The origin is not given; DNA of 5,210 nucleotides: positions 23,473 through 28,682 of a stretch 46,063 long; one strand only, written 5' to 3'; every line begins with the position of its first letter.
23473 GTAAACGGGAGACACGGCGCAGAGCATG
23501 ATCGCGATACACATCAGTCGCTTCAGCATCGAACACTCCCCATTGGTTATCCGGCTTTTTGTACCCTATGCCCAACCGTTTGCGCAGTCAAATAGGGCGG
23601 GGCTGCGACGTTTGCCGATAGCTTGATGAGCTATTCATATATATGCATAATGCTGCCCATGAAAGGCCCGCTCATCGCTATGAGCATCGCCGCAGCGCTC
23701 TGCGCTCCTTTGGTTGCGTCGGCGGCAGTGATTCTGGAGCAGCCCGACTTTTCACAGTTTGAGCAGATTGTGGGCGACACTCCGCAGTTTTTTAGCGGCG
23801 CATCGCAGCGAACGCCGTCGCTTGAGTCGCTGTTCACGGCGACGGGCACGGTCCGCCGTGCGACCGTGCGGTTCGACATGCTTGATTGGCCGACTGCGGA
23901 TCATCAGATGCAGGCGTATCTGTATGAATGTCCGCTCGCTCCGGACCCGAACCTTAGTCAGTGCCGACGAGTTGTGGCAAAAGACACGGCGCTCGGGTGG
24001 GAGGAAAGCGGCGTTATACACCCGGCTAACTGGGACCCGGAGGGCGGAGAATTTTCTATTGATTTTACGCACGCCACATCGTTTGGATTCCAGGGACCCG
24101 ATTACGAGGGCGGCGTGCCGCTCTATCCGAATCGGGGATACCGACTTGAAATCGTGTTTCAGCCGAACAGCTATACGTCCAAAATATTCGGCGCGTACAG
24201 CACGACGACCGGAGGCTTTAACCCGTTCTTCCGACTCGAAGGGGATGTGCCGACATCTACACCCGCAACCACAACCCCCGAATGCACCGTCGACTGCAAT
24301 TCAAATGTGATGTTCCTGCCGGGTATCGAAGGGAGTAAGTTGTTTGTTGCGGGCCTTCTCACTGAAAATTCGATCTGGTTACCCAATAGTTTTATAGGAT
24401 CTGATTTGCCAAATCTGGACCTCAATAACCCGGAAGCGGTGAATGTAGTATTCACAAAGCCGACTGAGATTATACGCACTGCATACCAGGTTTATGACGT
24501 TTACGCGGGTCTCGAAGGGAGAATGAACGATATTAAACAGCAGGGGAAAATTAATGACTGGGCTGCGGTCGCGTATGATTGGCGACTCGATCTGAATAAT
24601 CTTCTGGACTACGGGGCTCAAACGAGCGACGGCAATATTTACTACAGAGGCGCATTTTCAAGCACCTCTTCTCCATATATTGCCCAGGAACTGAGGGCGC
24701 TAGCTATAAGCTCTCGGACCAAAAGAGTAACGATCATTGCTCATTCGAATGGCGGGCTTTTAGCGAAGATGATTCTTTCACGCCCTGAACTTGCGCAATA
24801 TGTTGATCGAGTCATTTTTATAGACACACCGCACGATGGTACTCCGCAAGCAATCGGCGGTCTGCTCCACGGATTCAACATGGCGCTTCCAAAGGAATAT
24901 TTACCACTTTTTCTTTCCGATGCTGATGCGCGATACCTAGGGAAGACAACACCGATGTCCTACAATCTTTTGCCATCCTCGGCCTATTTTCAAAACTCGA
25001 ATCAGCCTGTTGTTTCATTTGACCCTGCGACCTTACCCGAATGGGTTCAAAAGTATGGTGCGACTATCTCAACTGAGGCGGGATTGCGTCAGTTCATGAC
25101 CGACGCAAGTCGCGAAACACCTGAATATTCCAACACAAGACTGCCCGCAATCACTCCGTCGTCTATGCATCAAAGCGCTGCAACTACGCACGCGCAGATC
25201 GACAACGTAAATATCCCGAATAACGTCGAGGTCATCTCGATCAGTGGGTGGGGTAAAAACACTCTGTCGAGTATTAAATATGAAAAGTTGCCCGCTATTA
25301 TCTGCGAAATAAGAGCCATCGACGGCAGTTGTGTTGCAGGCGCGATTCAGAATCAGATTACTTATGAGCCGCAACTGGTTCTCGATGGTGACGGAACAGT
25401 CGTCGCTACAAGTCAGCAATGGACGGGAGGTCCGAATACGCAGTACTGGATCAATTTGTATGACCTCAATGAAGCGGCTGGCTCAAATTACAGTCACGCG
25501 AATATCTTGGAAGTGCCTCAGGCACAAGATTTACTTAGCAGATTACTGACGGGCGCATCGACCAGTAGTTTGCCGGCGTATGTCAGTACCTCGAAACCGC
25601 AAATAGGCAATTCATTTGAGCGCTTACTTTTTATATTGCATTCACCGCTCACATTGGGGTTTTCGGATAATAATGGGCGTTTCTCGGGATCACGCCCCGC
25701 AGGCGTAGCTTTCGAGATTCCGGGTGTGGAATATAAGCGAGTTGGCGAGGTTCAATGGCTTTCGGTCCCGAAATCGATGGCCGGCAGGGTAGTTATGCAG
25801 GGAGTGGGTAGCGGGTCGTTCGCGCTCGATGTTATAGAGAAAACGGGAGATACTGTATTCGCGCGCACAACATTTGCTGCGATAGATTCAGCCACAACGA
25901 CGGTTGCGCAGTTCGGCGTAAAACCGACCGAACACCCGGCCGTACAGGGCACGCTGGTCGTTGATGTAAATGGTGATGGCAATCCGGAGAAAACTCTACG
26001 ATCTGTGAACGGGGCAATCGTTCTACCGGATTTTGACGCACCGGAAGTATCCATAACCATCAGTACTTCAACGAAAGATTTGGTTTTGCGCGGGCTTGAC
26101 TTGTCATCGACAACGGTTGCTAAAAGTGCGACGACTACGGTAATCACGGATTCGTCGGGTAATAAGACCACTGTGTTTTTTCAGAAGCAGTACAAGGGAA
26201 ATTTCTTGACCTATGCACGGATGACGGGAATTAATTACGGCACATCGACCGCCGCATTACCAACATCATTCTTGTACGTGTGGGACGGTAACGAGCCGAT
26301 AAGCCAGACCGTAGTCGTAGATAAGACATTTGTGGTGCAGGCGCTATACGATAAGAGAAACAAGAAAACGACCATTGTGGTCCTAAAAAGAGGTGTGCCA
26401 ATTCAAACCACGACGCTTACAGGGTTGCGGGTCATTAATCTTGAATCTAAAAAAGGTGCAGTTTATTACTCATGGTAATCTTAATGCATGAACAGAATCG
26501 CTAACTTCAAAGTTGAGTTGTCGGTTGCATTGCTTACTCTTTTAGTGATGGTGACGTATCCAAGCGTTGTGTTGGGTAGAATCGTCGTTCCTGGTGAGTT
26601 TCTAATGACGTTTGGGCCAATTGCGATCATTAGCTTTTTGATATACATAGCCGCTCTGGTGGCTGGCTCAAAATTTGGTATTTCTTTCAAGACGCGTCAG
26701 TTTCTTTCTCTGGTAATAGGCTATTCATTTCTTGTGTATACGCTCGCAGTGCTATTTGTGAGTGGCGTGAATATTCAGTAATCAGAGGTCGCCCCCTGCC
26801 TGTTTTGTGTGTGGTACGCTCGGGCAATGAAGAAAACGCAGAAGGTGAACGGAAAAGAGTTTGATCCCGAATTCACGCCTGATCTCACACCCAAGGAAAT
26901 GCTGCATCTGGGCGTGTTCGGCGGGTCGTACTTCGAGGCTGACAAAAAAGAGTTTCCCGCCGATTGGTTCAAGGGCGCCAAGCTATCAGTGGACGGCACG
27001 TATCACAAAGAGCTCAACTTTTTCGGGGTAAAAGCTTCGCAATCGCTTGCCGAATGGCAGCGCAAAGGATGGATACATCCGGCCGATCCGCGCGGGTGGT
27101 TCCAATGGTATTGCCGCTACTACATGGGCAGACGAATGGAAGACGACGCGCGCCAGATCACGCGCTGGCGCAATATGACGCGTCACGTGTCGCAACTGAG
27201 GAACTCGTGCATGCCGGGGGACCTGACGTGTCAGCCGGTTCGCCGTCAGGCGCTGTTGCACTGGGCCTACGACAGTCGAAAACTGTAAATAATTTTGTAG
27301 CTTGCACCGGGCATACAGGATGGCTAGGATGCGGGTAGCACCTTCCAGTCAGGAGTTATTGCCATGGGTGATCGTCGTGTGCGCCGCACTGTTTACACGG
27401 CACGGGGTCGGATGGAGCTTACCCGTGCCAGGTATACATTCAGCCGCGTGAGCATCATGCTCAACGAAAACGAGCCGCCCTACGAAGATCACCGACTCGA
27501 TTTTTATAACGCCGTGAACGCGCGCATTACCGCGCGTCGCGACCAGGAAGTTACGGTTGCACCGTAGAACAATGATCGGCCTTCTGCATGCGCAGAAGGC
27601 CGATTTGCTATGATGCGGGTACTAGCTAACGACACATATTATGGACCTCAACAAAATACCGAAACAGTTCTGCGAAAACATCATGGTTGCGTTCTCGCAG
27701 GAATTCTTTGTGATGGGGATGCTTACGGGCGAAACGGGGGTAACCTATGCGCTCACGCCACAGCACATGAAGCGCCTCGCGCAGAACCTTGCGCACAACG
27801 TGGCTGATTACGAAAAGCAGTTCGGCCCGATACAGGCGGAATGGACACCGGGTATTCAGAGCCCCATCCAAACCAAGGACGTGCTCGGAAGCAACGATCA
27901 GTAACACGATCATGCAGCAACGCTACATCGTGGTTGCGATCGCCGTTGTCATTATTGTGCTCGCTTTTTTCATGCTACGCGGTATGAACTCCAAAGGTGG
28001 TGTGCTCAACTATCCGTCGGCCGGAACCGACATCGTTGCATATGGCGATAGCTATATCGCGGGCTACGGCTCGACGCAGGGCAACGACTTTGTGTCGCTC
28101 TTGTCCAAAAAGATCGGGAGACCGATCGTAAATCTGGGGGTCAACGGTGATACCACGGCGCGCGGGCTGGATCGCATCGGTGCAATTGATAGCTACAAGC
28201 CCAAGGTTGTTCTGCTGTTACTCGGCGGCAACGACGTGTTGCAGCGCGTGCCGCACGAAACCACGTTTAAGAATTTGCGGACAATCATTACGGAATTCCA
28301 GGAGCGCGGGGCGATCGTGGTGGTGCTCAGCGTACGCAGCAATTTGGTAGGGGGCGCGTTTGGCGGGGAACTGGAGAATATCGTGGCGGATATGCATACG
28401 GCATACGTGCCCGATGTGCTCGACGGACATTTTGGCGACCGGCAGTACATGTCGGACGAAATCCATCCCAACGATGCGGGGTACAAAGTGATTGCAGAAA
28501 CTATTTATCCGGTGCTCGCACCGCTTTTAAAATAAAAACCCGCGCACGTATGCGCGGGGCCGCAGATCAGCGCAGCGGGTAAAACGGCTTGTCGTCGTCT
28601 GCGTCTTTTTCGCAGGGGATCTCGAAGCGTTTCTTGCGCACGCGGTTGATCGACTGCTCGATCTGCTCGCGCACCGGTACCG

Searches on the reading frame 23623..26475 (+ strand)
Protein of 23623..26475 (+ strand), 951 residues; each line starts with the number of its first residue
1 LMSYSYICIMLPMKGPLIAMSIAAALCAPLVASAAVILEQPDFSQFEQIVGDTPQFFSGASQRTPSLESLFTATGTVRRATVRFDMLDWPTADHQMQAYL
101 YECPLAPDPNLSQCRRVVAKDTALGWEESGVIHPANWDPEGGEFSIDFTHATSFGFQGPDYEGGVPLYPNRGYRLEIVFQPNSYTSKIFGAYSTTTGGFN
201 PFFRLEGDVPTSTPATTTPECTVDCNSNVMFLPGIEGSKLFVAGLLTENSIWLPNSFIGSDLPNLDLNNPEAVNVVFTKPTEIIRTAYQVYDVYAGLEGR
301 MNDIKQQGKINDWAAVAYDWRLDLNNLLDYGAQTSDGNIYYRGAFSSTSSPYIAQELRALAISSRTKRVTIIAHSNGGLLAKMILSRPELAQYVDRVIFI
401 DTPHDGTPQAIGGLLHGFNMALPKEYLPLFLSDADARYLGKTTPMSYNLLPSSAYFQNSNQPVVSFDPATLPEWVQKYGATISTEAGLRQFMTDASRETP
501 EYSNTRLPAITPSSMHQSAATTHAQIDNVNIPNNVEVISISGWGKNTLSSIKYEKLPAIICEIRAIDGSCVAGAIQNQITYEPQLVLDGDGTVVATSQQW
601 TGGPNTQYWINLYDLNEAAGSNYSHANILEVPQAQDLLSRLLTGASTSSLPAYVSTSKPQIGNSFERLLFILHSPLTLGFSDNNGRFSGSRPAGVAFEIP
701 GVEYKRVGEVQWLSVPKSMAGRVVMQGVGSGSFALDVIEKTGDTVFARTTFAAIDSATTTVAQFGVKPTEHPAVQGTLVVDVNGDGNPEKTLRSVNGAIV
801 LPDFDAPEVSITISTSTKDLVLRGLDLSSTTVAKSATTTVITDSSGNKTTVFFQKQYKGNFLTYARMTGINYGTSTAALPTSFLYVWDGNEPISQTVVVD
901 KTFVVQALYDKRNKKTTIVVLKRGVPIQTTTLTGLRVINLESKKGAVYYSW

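Call 6: search_protein_families(library=pfam, proteins=[window:23623-26475:+], max_evalue=0.01)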
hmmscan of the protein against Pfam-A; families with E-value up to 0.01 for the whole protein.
window:23623-26475:+ (951 aa): 3 families
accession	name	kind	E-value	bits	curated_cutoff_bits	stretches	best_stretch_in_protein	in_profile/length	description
PF02450.21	LCAT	-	4e-09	36.6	21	1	314-456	88-209/392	Lecithin:cholesterol acyltransferase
PF07819.20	PGAP1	-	4.1e-07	30.4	24.3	1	364-418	88-143/233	PGAP1-like alpha/beta domain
PF24096.1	DUF7379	-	0.0039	17.6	33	1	362-410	65-118/191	Domain of unknown function (DUF7379)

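Call 7: search_protein_families(library=padloc, proteins=[window:23623-26475:+], max_evalue=0.01)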
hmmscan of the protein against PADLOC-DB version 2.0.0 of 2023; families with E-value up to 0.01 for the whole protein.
window:23623-26475:+ (951 aa): 0 families

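Call 8: search_protein_families(library=ncbifam, proteins=[window:23623-26475:+], max_evalue=0.001)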
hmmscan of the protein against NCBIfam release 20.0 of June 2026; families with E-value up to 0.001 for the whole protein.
window:23623-26475:+ (951 aa): 0 families

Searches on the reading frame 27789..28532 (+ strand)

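Call 6: search_protein_families(library=pfam, proteins=[window:27789-28532:+], max_evalue=0.01)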
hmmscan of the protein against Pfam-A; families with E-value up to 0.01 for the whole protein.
window:27789-28532:+ (248 aa): 3 families
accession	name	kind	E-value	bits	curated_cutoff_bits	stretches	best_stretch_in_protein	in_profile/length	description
PF13472.12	Lipase_GDSL_2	-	1.6e-24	87.9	32.9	1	84-234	1-178/178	GDSL-like Lipase/Acylhydrolase family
PF00657.28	Lipase_GDSL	-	2.5e-14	54.4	23.6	1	82-238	1-207/208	GDSL-like Lipase/Acylhydrolase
PF14606.12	Lipase_GDSL_3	-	9.7e-05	23.2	27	1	82-122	4-45/178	GDSL-like Lipase/Acylhydrolase family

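Call 7: search_protein_families(library=padloc, proteins=[window:27789-28532:+], max_evalue=0.01)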
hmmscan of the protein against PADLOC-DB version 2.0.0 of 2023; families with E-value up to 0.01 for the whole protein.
window:27789-28532:+ (248 aa): 0 families
